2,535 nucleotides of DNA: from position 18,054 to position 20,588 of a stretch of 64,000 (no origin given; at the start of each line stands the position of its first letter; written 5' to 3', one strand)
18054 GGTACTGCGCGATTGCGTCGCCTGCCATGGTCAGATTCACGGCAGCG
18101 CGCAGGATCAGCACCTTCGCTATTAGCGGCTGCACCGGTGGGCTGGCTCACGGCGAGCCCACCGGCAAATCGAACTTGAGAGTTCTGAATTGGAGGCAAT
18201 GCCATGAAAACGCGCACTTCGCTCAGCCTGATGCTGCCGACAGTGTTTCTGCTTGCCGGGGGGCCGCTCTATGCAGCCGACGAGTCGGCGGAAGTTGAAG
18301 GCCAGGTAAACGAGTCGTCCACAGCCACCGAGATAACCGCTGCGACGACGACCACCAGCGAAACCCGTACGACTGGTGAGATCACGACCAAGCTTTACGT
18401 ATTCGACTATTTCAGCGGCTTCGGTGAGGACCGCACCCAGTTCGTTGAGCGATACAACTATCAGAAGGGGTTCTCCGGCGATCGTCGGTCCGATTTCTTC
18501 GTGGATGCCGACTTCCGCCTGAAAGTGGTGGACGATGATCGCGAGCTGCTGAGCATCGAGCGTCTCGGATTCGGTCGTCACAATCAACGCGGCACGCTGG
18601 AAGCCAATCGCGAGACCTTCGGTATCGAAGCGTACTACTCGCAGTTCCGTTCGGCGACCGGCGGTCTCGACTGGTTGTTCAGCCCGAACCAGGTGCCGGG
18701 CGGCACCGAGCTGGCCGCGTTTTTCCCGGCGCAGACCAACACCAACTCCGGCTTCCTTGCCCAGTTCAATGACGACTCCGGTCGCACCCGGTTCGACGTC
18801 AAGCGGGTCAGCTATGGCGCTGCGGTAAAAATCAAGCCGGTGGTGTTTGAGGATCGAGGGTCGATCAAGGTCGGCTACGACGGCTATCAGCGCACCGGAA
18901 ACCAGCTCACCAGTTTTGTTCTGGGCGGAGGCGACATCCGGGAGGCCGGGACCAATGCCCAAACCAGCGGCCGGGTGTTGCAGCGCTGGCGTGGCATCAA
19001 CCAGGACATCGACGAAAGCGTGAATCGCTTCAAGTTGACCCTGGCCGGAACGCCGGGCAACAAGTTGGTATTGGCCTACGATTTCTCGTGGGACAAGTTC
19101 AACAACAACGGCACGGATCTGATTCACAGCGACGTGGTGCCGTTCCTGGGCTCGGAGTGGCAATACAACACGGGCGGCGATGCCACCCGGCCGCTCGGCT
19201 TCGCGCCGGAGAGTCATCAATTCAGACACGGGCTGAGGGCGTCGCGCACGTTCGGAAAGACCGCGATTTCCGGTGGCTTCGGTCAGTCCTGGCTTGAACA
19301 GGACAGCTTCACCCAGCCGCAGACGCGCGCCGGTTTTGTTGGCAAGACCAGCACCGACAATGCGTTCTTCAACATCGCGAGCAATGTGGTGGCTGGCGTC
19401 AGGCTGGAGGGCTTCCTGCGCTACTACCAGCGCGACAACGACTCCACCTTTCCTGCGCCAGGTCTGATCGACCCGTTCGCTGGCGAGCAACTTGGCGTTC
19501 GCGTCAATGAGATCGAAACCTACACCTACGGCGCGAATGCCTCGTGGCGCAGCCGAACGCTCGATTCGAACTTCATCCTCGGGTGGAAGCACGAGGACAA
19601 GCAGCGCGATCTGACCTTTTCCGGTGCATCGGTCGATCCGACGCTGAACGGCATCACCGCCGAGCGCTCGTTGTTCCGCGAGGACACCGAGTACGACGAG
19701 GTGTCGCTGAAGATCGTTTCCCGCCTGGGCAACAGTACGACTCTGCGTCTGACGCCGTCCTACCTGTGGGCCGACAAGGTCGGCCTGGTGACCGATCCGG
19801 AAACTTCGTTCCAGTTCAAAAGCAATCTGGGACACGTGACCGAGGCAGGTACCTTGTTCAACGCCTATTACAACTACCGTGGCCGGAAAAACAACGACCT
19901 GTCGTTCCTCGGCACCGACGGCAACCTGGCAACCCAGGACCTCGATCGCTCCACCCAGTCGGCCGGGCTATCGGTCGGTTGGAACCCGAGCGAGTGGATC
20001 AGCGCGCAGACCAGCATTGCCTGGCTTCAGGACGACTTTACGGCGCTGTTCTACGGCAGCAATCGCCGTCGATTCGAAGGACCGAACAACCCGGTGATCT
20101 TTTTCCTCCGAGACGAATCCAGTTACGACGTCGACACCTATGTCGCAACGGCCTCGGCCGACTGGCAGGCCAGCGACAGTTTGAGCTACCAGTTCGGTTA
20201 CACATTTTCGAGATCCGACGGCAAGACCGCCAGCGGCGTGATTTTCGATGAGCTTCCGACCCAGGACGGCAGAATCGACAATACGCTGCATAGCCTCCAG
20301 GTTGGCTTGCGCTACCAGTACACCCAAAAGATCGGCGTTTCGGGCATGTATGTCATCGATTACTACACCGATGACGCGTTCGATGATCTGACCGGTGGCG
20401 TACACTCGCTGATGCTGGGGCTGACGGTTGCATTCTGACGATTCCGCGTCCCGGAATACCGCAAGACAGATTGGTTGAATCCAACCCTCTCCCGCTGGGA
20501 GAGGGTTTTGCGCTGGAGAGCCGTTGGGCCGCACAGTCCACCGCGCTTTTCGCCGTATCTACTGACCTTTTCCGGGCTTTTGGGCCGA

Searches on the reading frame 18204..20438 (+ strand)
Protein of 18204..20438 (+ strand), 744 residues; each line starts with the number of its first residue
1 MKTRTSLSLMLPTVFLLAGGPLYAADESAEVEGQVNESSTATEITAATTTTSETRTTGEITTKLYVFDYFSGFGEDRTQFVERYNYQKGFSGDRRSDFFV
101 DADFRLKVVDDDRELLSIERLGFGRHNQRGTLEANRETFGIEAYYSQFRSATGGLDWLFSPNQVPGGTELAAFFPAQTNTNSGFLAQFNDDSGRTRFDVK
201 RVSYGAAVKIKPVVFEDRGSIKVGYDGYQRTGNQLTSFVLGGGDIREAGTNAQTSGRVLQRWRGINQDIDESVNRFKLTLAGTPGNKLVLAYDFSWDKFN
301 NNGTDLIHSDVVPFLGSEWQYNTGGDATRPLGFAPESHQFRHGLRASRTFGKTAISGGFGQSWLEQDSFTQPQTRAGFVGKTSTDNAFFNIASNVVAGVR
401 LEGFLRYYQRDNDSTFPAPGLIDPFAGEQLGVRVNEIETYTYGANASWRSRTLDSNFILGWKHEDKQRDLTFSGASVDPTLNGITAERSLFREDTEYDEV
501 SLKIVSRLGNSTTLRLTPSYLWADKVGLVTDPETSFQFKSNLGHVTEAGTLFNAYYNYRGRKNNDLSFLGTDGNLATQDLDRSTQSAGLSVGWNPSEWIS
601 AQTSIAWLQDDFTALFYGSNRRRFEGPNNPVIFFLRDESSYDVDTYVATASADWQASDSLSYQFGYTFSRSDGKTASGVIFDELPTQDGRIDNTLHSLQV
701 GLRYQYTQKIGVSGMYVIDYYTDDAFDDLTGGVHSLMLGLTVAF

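Call 3: search_protein_families(library=pfam, proteins=[window:18204-20438:+], max_evalue=0.01)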
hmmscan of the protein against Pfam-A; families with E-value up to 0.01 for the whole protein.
window:18204-20438:+ (744 aa): 1 family
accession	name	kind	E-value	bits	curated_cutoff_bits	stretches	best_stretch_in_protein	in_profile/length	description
PF11854.14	MtrB_PioB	-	3.3e-18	66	23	1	98-618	22-463/635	Putative outer membrane beta-barrel porin, MtrB/PioB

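Call 4: search_protein_families(library=ncbifam, proteins=[window:18204-20438:+], max_evalue=0.01)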
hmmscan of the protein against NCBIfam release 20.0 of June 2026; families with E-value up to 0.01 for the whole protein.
window:18204-20438:+ (744 aa): 1 family
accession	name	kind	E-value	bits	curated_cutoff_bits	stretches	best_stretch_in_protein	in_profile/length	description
NF041027.1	GSU2204_Se_pt_1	equivalog_domain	5.1e-12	45.4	350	1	266-520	195-446/580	GSU2204 family CXXCH-containing (seleno)protein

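Call 5: find_encoding_contigs(protein=window:18204-20438:+, flank=10000, max_places=6)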
Protein window:18204-20438:+ (744 aa): no gene with exactly this product is on record in the collection.

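Call 7: find_homologous_proteins(query=window:18204-20438:+, max_evalue=0.00001)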
Query window:18204-20438:+ (744 aa): 87 proteins with E <= 0.00001 among 8000 candidates.
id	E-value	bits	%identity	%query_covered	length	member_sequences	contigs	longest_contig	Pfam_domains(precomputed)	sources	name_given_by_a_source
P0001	0.0e+0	1689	100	100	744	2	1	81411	PF11854.15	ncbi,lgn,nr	ncbi:MAG: hypothetical protein U1A22_00165 [Xanthomonadaceae bacterium]|nr:hypothetical protein [Xan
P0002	0.0e+0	1199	70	100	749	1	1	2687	PF11854.15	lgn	-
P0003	1.2e-284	965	71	78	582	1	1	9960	PF11854.15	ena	-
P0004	2.1e-281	954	59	92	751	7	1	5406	PF11854.15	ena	-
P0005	2.9e-281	953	58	97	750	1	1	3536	PF11854.15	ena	-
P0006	7.8e-275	932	59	93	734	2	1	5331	PF11854.15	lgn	-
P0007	4.8e-274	930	55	100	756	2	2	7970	PF11854.15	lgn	-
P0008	1.8e-271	921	56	99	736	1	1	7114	PF11854.15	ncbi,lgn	-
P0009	6.6e-271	919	56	97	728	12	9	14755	PF11854.15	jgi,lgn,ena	-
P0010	7.9e-271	919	55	100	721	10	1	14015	PF11854.15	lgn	-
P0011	4.0e-269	913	57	92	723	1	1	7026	PF11854.15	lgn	-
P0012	2.5e-260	884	56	92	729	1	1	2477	PF11854.15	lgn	-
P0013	1.3e-258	879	53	100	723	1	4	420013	PF11854.15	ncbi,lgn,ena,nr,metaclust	ncbi:MAG: hypothetical protein A3E01_13030 [Gammaproteobacteria bacterium RIFCSPHIGHO2_12_FULL_63_22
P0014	1.2e-248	846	53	100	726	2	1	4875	PF11854.15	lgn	-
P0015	3.9e-223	761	50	93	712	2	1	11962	PF11854.15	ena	-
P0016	1.1e-216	740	48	100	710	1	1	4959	PF11854.15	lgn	-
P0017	3.3e-210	719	50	93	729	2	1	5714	PF13505.13,PF11854.15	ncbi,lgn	-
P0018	2.9e-208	712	46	100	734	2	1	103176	PF11854.15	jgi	jgi:hypothetical protein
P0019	3.8e-206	705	46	100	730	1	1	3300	PF11854.15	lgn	-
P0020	1.4e-204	700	49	93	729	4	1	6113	PF11854.15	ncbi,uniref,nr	ncbi:MtrB/PioB family outer membrane beta-barrel protein [Thioalkalivibrio sp.]|uniref:MtrB/PioB fam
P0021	4.0e-201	688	46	100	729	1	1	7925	PF11854.15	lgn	-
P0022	4.9e-198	678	45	100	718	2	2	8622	PF11854.15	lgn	-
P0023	6.5e-198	678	45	100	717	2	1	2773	PF11854.15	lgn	-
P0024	7.0e-197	674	44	100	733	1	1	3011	PF11854.15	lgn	-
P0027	2.1e-193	663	46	94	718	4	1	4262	PF11854.15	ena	-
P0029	2.8e-192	659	47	91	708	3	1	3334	PF03349.23,PF11854.15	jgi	jgi:hypothetical protein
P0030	5.4e-192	658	45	100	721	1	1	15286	PF11854.15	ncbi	-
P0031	1.2e-191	657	44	100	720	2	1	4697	PF11854.15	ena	-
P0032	1.0e-190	654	47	94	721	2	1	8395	PF11854.15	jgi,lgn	jgi:hypothetical protein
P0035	2.7e-190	653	45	92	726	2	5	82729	PF03349.23,PF11854.15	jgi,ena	jgi:hypothetical protein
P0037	4.6e-187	642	46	93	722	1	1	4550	PF11854.15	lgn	-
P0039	5.9e-184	632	45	92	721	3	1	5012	PF11854.15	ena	-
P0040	9.0e-184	631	45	93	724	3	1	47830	PF03349.23,PF11854.15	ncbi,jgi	-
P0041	5.9e-183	628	43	100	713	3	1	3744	PF11854.15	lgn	-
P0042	7.8e-181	621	44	93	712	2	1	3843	PF11854.15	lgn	-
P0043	3.2e-180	619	43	100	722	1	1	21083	PF11854.15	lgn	-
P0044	1.2e-179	618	43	100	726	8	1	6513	PF11854.15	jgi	-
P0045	1.2e-179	617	42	100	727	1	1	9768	PF11854.15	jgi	jgi:opacity protein-like surface antigen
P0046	2.5e-178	613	43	100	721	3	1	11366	PF11854.15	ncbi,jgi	jgi:hypothetical protein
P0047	2.0e-175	604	42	100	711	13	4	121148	PF11854.15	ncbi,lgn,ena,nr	ncbi:MAG: hypothetical protein M1547_10045 [Gammaproteobacteria bacterium]|nr:hypothetical protein [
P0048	2.8e-175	603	44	94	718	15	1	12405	PF11854.15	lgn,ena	-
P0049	5.4e-174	599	41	100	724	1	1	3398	PF11854.15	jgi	jgi:hypothetical protein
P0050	2.7e-173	596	43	95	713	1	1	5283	PF11854.15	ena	-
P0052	8.2e-172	592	41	100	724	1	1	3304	PF11854.15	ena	-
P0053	3.2e-171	590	41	100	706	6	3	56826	PF11854.15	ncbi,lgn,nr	ncbi:MAG: MtrB/PioB family outer membrane beta-barrel protein [Sulfuritalea sp.]|nr:MtrB/PioB family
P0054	5.8e-170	585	41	100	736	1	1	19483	PF11854.15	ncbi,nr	ncbi:MAG: MtrB/PioB family outer membrane beta-barrel protein [Methylotenera sp.]|nr:MtrB/PioB famil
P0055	3.1e-168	580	42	94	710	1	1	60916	PF11854.15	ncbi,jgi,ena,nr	ncbi:MAG: hypothetical protein M0P39_13495 [Rhodocyclaceae bacterium]|nr:hypothetical protein [Rhodo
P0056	1.8e-166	574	40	100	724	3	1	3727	PF11854.15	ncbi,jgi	jgi:hypothetical protein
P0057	5.7e-165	569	40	100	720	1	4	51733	PF11854.15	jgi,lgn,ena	-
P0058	6.3e-164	566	43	92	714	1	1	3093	PF11854.15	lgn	-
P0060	1.8e-163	564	40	100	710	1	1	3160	PF11854.15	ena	-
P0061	1.1e-161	558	40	100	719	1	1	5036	PF11854.15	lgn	-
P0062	8.3e-160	552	40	100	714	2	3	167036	PF11854.15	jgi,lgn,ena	-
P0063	1.9e-158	547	39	100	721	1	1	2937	PF11854.15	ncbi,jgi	jgi:hypothetical protein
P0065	1.5e-157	544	41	94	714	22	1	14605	PF11854.15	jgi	jgi:hypothetical protein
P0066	3.3e-157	543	41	94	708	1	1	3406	PF11854.15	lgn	-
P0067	1.3e-156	541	41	94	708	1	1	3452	PF11854.15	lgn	-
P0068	1.2e-155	538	42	92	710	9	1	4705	PF11854.15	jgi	-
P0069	3.6e-155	537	41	94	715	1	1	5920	PF11854.15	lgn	-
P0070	1.1e-152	528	40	93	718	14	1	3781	PF11854.15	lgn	-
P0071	1.1e-149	518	41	92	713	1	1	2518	PF11854.15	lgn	-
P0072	4.9e-147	510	39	92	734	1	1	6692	PF11854.15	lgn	-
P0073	6.9e-146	506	38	100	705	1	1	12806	PF11854.15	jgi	jgi:hypothetical protein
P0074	1.8e-142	495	39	92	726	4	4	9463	PF11854.15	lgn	-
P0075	5.8e-142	493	37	100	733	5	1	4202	PF11854.15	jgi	-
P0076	1.1e-140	489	38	100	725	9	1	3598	PF11854.15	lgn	-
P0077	3.7e-140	487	39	92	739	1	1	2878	PF11854.15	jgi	jgi:hypothetical protein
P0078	1.0e-139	486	39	92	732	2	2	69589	PF11854.15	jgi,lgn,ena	jgi:hypothetical protein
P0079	2.2e-136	474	39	92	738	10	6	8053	PF13505.13,PF11854.15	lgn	-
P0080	5.5e-133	463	38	92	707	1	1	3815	PF11854.15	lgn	-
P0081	1.2e-131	459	38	92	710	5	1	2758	PF11854.15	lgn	-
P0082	2.0e-129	451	37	92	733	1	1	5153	PF11854.15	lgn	-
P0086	1.8e-101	359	47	54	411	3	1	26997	PF11854.15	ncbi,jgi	jgi:hypothetical protein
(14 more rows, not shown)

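Call 8: find_encoding_contigs(protein=P0001, flank=10000, max_places=3)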
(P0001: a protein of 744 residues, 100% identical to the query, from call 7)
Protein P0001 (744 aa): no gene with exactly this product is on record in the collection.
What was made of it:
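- Tried and rejected: Look-ups of g4 and of its 100% match P0001 found no contig on record (calls 5, 8).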

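Call 9: find_encoding_contigs(protein=P0013, flank=10000, max_places=3)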
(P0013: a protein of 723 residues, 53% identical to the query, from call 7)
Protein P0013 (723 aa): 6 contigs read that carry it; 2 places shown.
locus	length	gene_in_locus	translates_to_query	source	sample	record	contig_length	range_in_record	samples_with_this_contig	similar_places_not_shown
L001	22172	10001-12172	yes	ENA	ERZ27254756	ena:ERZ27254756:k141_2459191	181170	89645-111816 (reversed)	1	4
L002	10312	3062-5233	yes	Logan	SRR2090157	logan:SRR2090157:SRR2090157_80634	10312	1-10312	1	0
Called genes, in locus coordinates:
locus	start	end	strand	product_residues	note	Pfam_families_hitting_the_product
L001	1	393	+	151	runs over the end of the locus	-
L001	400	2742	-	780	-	PF00069:Pkinase, PF07714:PK_Tyr_Ser-Thr, PF00515:TPR_1 (faint), PF13414:TPR_11 (faint), PF13428:TPR_14 (faint), PF21033:RMD1-3 (faint), PF07719:TPR_2 (faint), PF14559:TPR_19 (weak), +2 more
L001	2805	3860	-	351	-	PF02775:TPP_enzyme_C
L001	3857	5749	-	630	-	PF01558:POR, PF01855:POR_N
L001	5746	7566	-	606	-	PF00037:Fer4 (faint), PF14691:Fer4_20, PF13738:Pyr_redox_3 (faint), PF07992:Pyr_redox_2, PF00070:Pyr_redox (faint), PF13450:NAD_binding_8 (weak), PF12838:Fer4_7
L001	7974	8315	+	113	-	PF00034:Cytochrom_C (weak)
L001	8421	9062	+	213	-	PF03264:Cytochrom_NNT, PF14537:Cytochrom_c3_2 (faint)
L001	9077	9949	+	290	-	PF02085:Cytochrom_CIII (faint), PF22113:Mtrc-MtrF_II-IV_dom (faint), PF22678:Cytochrom_c_NrfB-like (faint), PF14522:Cytochrome_C7 (faint), PF14537:Cytochrom_c3_2 (faint), PF09699:Paired_CXXCH_1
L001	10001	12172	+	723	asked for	PF11854:MtrB_PioB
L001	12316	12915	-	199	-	PF05995:CDO_I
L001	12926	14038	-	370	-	PF00561:Abhydrolase_1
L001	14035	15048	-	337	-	PF13428:TPR_14 (faint), PF14561:TPR_20 (faint), PF23914:TPR_CcmH_CycH, PF07719:TPR_2 (faint), PF13432:TPR_16 (weak), PF14559:TPR_19 (weak), PF23892:Ig_CycH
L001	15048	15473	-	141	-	PF03918:CcmH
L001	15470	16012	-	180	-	PF00578:AhpC-TSA, PF08534:Redoxin, PF13098:Thioredoxin_2 (weak)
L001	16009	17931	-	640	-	PF01578:Cytochrom_C_asm, PF16327:CcmF_C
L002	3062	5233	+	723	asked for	PF11854:MtrB_PioB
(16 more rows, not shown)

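Call 22: find_related_loci(query=A1, collection=genome_contigs, flank=10000)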
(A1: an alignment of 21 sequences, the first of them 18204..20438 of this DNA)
Query A1 (744 aa) in genome_contigs; peptide patterns used: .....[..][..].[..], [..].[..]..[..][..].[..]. (x = any residue, [..] = any of these).
72 stretches matched a pattern; 32 encode a relative of the query (tblastn E <= 1e-3); 30 distinct loci.
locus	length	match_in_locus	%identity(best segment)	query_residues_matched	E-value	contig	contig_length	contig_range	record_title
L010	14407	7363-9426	60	59-744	0e+0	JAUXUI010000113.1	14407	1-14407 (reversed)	MAG: Lysobacteraceae bacterium isolate C15_concoct.bin.108 C15_k141_455797, whole genome shotgun sequence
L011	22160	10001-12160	55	1-744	0e+0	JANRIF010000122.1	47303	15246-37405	MAG: Lysobacteraceae bacterium isolate bins.184 k141_2856852, whole genome shotgun sequence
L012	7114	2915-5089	56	10-744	0e+0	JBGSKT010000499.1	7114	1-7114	MAG: Lysobacterales bacterium isolate JTS-AC188 k141_3383120, whole genome shotgun sequence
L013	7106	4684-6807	56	20-744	0e+0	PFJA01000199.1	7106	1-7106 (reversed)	MAG: Lysobacterales bacterium CG_4_10_14_3_um_filter_64_11 CG_4_10_14_3_um_filter_scaffold_8899_c, whole genome shotgun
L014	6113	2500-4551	49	56-744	0e+0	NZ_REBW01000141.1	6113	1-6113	MAG: Thioalkalivibrio sp. isolate LCM1.Bin42 NODE_19227_length_6113_cov_6.29284, whole genome shotgun sequence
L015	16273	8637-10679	44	57-744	0e+0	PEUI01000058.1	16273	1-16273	MAG: Lysobacterales bacterium CG02_land_8_20_14_3_00_62_12 CG02_land_8_20_14_3.00_150_scaffold_3278_c, whole genome shot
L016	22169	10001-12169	53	1-744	0e+0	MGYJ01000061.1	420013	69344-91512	MAG: Gammaproteobacteria bacterium RIFCSPHIGHO2_12_FULL_63_22 rifcsphigho2_12_scaffold_43, whole genome shotgun sequence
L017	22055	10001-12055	44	57-744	0e+0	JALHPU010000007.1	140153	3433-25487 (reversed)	MAG: Sulfuritalea sp. isolate bin.273 c_000000000790, whole genome shotgun sequence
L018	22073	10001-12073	45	51-744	0e+0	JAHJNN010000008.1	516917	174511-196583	MAG: Gammaproteobacteria bacterium isolate Old_saline_glass_biofilm.mb.4 Old_saline_glass_bi.mb.4_k141_26181, whole geno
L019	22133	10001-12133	42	1-744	0e+0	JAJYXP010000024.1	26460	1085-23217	MAG: Proteobacteria bacterium isolate FK3.bin53 NODE_3556_length_26460_cov_27.299396, whole genome shotgun sequence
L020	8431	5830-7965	43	1-744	1e-180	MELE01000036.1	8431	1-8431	MAG: Acidobacteria bacterium RIFCSPLOWO2_12_FULL_67_14b rifcsplowo2_12_scaffold_14197, whole genome shotgun sequence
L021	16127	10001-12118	41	1-744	9e-180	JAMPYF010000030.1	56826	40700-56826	MAG: Sulfuritalea sp. isolate R2F_R2FSRR_metabat.66 R2F_C287, whole genome shotgun sequence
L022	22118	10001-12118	40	1-744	1e-177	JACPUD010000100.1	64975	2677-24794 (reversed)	MAG: Rhodocyclales bacterium isolate NC_groundwater_749_Ag_S-0.1um_64_25 JBCH_GD18_4_SO1_S176_scaffold_498025, whole gen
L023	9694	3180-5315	40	1-744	8e-175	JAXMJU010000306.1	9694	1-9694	MAG: Sulfuritalea sp. isolate G9_concoct.bin.37 k141_199116, whole genome shotgun sequence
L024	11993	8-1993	43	87-744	3e-174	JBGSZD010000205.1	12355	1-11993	MAG: Thiobacillus sp. isolate JTS-AC490 k141_1723117, whole genome shotgun sequence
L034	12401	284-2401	43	1-744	0e+0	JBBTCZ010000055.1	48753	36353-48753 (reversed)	MAG: Pseudomonadota bacterium isolate H41-bin191_1 H41_bin191_1_000000000055, whole genome shotgun sequence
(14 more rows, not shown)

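Call 33: search_solved_structures(query=window:18204-20438:+, max_evalue=1)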
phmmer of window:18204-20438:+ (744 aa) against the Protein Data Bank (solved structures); distinct sequences matched with E-value up to 1: 1.
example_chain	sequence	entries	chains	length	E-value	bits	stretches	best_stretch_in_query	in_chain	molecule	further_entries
6xbt_A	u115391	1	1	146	0.57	11.8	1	115-205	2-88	Methylmalonyl-CoA epimerase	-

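Call 45: predict_structure(alignment_id=A1)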
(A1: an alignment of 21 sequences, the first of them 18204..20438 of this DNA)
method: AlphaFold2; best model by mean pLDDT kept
length: 744 residues; sequences in the alignment: 21
mean_pLDDT: 76.7   pTM: 0.70
mean pLDDT of the five models: 76.7, 75.8, 75.2, 73.3, 72.1
residues with pLDDT >= 90: 305; 70-90: 213; 50-70: 102; < 50: 124
segments of 3 or more residues with pLDDT < 50: 1-51, 78-86, 154-187, 256-260, 475-482, 569-574, 620-629
pLDDT, mean of each block of 10 residues (from residue 1): 24 24 24 24 27 75 87 56 46 76 88 87 81 91 90 44 37 38 43 73 95 89 96 78 67 55 78 97 86 97 85 73 69 90 95 95 94 87 96 92 97 78 57 85 95 92 94 51 58 91 93 96 88 94 92 97 68 57 94 91 95 68 43 67 94 92 96 85 71 93 90 93 80 88 87
secondary structure, 60 per line:
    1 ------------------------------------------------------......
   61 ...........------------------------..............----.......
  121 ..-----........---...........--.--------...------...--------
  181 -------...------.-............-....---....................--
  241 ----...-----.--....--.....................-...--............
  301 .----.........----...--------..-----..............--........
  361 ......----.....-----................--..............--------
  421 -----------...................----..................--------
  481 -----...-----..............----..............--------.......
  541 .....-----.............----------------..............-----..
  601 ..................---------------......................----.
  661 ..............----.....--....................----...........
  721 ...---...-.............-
elements in order (helices of 4 or more, strands of 3 or more residues): E55-71 E96-109 E114-122 E128-135 E139-149 E188-190 E199-210 H212-215 E219-238 E245-247 H256-259 E262-282 E289-301 H308-314 E319-321 E337-350 E353-366 H371-375 E381-396 E399-412 E432-450 E455-472 E494-507 E512-525 E534-545 E551-563 E580-593 E599-618 E634-655 E660-674 H679-683 H686-689 E690-705 E710-723 E731-743
